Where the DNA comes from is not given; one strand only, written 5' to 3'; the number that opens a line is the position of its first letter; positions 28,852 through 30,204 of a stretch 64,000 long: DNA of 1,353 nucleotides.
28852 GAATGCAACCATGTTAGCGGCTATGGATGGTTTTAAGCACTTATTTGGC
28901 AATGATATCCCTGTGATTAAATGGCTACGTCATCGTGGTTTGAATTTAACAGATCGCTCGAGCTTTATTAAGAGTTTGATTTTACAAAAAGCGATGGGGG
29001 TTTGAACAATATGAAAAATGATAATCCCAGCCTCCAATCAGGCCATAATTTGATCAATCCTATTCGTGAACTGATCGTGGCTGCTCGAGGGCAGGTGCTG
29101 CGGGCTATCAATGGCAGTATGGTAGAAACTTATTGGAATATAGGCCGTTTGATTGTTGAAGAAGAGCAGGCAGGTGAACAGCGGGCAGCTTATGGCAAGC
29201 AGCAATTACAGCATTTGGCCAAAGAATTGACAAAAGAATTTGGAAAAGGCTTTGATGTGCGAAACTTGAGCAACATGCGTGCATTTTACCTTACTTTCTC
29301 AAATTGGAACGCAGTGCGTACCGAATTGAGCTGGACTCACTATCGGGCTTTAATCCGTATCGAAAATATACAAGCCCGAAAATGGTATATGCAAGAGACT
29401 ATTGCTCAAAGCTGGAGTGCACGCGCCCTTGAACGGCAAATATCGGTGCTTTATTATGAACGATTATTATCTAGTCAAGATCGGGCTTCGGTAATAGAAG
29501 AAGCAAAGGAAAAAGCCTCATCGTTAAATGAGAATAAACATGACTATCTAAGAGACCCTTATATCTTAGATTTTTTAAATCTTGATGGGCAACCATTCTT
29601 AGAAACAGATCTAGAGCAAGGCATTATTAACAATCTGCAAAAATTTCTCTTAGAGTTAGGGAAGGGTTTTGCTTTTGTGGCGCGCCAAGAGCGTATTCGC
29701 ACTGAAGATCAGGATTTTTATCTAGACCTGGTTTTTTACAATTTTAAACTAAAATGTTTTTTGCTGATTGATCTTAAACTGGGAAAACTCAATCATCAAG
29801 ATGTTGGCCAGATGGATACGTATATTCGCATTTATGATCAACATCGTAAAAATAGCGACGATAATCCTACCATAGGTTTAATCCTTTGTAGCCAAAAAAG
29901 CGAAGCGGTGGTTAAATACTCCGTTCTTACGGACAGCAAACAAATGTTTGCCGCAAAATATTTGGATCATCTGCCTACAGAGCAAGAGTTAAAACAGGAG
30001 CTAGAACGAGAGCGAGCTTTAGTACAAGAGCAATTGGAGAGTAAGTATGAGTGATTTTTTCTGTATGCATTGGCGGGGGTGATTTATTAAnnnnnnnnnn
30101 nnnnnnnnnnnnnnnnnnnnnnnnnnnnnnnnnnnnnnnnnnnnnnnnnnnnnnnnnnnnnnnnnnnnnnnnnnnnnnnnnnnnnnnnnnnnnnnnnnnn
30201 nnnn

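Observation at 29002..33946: A roughly 5 kb accessory islet (PD-(D/E)xK nuclease + RT-nitrilase + decayed cyclase) wedged after the pepP-ubiH-ubiI operon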

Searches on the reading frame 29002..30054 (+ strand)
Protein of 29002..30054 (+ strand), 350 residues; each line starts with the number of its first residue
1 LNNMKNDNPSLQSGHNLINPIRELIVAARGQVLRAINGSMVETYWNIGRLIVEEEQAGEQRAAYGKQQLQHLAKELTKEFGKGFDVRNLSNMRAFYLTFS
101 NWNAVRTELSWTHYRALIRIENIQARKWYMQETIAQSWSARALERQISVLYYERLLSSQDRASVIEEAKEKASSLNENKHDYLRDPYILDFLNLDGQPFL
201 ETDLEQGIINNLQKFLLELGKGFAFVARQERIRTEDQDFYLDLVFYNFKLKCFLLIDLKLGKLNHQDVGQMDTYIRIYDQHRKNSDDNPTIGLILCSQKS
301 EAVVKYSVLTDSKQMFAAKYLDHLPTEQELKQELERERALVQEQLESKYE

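Call 3: search_protein_families(library=pfam, proteins=[window:29002-30054:+], max_evalue=0.01)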
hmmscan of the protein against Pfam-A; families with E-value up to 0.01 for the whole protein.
window:29002-30054:+ (350 aa): 3 families
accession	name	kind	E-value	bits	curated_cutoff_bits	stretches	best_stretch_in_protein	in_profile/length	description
PF06250.17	YhcG_C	-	1.8e-56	190.8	32.5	1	181-334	2-156/157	YhcG PDDEXK nuclease domain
PF17761.7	DUF1016_N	-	1.6e-45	155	32.8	1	21-154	2-137/137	DUF1016 N-terminal domain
PF17762.8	HTH_ParB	-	0.0006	20.4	22.6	1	106-148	56-98/102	ParB HTH domain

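Call 4: search_protein_families(library=padloc, proteins=[window:29002-30054:+], max_evalue=0.01)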
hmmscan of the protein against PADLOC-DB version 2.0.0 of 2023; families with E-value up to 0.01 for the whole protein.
window:29002-30054:+ (350 aa): 32 families (the best 25 are shown)
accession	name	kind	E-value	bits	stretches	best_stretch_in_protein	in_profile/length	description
PDLC04807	PDC-S02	-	3.9e-143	474.9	1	3-347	3-348/351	-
PDLC04820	PDC-S02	-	7.7e-121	401.2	1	15-344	27-326/332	-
PDLC04803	PDC-S02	-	1.2e-100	334.6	1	78-346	4-266/269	-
PDLC04795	PDC-S02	-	5.6e-87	290.2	1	9-343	19-349/357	-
PDLC04831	PDC-S02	-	8.3e-84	280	1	4-340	1-333/346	-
PDLC04810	PDC-S02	-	7.8e-83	276.6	1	12-343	9-349/355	-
PDLC04822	PDC-S02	-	7.3e-79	263.4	1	10-302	6-290/294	-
PDLC04827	PDC-S02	-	5.3e-78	259.8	1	12-237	8-232/234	-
PDLC04802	PDC-S02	-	1.7e-72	241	2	12-125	7-122/171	-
PDLC04812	PDC-S02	-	4.7e-61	203.1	1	8-153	5-147/151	-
PDLC04813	PDC-S02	-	4.2e-49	164.8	1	180-343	5-167/175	-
PDLC04797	PDC-S02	-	2.9e-48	161.1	1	14-130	5-121/126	-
PDLC04809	PDC-S02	-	1.7e-44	149.3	1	13-147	9-143/156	-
PDLC04817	PDC-S02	-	1.8e-41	140.6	2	15-214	9-210/286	-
PDLC04808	PDC-S02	-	3e-41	138.1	1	15-119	5-109/111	-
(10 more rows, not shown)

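Call 5: search_protein_families(library=ncbifam, proteins=[window:29002-30054:+], max_evalue=0.01)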
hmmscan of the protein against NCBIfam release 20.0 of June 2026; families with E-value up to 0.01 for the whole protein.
window:29002-30054:+ (350 aa): 0 families

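Call 28: find_homologous_proteins(query=window:29011-30054:+, max_evalue=1e-20)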
Query window:29011-30054:+ (347 aa): 8000 proteins with E <= 1e-20 among 8000 candidates; the best 120 are listed.
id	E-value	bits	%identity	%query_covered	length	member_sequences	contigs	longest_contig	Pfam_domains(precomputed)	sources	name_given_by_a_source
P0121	1.5e-226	769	100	100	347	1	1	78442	PF17761.8,PF06250.18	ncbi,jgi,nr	ncbi:MAG: hypothetical protein K0R48_45 [Gammaproteobacteria bacterium]|jgi:predicted nuclease of re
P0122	1.4e-200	683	89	100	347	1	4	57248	PF17761.8,PF06250.18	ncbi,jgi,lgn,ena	jgi:predicted nuclease of restriction endonuclease-like (RecB) superfamily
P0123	3.7e-164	564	76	96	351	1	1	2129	PF17761.8,PF06250.18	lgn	-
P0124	7.3e-163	559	76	95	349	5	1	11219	PF17761.8,PF06250.18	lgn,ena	-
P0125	3.5e-161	554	74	98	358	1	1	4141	PF17761.8,PF06250.18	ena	-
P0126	5.7e-161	553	72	97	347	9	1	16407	PF17761.8,PF06250.18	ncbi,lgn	-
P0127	1.4e-160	552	71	99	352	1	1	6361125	PF17761.8,PF06250.18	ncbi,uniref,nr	ncbi:PDDEXK nuclease domain-containing protein [Spartinivicinus ruber]|uniref:PDDEXK nuclease domain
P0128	5.3e-160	550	73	97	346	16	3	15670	PF17761.8,PF06250.18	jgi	jgi:predicted nuclease of restriction endonuclease-like (RecB) superfamily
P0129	9.0e-160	549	71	99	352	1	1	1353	PF17761.8,PF06250.18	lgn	-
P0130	1.5e-159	549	74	96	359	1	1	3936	PF17761.8,PF06250.18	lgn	-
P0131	3.0e-159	548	73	99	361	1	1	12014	PF17761.8,PF06250.18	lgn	-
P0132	5.8e-159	547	71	97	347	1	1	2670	PF17761.8,PF06250.18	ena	-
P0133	4.9e-158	544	73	95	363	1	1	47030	PF17761.8,PF06250.18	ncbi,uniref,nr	ncbi:putative nuclease of restriction endonuclease-like (RecB) superfamily [Modicisalibacter xianhen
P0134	5.7e-158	543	73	95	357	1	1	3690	PF17761.8,PF06250.18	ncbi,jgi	ncbi:MAG: hypothetical protein RL748_4028 [Pseudomonadota bacterium]|jgi:predicted nuclease of restr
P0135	8.1e-158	543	74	95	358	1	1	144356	PF17761.8,PF06250.18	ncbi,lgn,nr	ncbi:DUF1016 family protein [Halomonas alkaliantarctica]|nr:DUF1016 family protein [Halomonas alkali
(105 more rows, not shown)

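Call 29: find_encoding_contigs(protein=P0122, flank=10000, max_places=6)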
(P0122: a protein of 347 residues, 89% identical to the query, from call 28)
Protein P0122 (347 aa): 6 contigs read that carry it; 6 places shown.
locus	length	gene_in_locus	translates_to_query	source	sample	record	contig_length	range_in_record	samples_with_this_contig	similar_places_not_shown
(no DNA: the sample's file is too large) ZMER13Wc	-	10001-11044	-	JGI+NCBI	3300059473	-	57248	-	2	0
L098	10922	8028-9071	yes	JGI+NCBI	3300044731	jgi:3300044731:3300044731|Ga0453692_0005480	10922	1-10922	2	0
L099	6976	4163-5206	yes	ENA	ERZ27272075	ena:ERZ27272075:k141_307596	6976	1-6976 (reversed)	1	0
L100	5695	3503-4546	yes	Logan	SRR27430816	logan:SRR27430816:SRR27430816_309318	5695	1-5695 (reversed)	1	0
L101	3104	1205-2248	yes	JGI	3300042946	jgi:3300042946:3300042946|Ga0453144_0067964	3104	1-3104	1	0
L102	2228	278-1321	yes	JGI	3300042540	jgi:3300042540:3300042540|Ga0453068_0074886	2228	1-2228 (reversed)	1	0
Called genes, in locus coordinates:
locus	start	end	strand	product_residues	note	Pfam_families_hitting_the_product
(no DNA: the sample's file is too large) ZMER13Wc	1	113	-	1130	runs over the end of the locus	PF04434:SWIM (weak), PF00176:SNF2-rel_dom, PF00270:DEAD, PF04851:ResIII, PF00271:Helicase_C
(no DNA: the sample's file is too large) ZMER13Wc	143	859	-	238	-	PF01138:RNase_PH, PF03725:RNase_PH_C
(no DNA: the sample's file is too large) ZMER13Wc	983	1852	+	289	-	PF03755:YicC-like_N, PF08340:YicC-like_C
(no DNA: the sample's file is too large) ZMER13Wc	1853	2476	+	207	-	PF00625:Guanylate_kin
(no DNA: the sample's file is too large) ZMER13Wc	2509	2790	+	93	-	PF01192:RNA_pol_Rpb6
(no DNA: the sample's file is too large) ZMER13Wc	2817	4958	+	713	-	PF13328:HD_4, PF01966:HD, PF04607:RelA_SpoT, PF02824:TGS, PF19296:RelA_AH, PF28438:RelA_RIS, PF01842:ACT (weak), PF13291:ACT_4, +1 more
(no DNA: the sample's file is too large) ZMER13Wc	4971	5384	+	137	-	PF01042:Ribonuc_L-PSP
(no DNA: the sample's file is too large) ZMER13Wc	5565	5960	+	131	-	PF02518:HATPase_c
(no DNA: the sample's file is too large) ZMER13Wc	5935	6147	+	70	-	-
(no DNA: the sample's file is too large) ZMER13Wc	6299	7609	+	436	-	PF05195:AMP_N, PF00557:Peptidase_M24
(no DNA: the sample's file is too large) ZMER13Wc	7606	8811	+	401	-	PF01266:DAO (weak), PF01494:FAD_binding_3, PF08491:SE (faint)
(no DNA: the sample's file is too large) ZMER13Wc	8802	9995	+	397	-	PF01494:FAD_binding_3, PF08491:SE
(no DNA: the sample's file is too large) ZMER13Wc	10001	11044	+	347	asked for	PF17761:DUF1016_N, PF06250:YhcG_C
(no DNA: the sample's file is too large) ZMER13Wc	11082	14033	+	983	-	PF00078:RVT_1 (weak)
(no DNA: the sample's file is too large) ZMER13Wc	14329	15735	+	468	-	-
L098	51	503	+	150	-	PF00625:Guanylate_kin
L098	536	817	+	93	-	PF01192:RNA_pol_Rpb6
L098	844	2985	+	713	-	PF13328:HD_4, PF01966:HD, PF04607:RelA_SpoT, PF02824:TGS, PF19296:RelA_AH, PF28438:RelA_RIS, PF01842:ACT (weak), PF13291:ACT_4, +1 more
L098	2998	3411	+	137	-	PF01042:Ribonuc_L-PSP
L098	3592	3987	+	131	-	PF02518:HATPase_c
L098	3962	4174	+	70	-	-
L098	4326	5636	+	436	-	PF05195:AMP_N, PF00557:Peptidase_M24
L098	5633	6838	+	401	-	PF01266:DAO (weak), PF01494:FAD_binding_3, PF08491:SE (faint)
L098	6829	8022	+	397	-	PF01494:FAD_binding_3, PF08491:SE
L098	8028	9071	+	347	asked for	PF17761:DUF1016_N, PF06250:YhcG_C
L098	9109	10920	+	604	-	?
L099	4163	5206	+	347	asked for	PF17761:DUF1016_N, PF06250:YhcG_C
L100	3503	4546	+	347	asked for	PF17761:DUF1016_N, PF06250:YhcG_C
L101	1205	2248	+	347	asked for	PF17761:DUF1016_N, PF06250:YhcG_C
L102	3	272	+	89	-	?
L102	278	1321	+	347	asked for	PF17761:DUF1016_N, PF06250:YhcG_C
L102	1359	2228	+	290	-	?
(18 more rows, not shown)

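Call 30: find_encoding_contigs(protein=P0127, flank=6000, max_places=2)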
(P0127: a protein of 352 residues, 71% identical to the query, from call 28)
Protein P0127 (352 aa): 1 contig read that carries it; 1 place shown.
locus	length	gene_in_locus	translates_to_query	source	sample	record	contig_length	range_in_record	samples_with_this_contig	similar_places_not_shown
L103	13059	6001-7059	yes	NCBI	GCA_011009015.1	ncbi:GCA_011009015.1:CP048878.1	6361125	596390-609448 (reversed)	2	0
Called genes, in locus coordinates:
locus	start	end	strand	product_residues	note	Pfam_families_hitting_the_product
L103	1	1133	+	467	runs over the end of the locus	PF00206:Lyase_1, PF14698:ASL_C2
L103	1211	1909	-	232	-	-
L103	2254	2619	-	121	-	PF17210:SdrD_B, PF22904:NOMO1-like_2nd (weak), PF13620:CarboxypepD_reg (weak)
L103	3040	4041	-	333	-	PF08240:ADH_N, PF01262:AlaDh_PNT_C (faint), PF00107:ADH_zinc_N, PF13602:ADH_zinc_N_2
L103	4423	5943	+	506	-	PF12161:HsdM_N, PF02384:N6_Mtase, PF07669:Eco57I (weak)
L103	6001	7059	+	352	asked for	PF17761:DUF1016_N, PF06250:YhcG_C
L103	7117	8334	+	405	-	PF01420:Methylase_S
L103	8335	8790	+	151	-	PF04326:SLFN_AlbA_2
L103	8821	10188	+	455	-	PF13749:HATPase_c_4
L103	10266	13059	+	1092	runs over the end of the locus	PF04313:HSDR_N, PF04851:ResIII, PF18766:SWI2_SNF2, PF22679:T1R_D3-like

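Call 31: find_encoding_contigs(protein=P0126, flank=6000, max_places=3)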
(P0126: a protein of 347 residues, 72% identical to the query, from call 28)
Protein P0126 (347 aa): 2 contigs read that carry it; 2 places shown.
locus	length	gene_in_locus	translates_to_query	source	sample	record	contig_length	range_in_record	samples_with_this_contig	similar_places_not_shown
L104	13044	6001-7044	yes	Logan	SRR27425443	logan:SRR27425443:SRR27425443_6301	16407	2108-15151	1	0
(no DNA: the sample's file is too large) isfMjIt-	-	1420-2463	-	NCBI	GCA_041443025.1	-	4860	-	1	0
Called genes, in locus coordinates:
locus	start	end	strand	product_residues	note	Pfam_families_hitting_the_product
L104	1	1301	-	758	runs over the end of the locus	PF14457:Prok-E2_A, PF00899:ThiF, PF14464:Prok-JAB (weak)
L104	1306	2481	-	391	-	-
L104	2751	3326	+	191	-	-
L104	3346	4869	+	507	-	PF12161:HsdM_N, PF02384:N6_Mtase, PF07669:Eco57I (weak)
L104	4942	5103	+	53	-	-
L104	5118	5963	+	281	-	PF02498:Bro-N (weak)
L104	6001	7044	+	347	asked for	PF17761:DUF1016_N, PF06250:YhcG_C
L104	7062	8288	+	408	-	PF01420:Methylase_S (weak)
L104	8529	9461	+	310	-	PF02661:Fic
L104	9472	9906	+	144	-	PF04480:DUF559, PF18741:MTES_1575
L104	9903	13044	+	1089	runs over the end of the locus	PF04313:HSDR_N, PF04851:ResIII, PF18766:SWI2_SNF2, PF22679:T1R_D3-like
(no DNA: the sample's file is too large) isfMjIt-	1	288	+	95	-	?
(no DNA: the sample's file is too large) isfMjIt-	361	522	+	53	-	-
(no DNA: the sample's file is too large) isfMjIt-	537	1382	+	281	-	PF02498:Bro-N (weak)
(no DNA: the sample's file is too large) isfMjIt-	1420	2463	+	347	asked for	PF17761:DUF1016_N, PF06250:YhcG_C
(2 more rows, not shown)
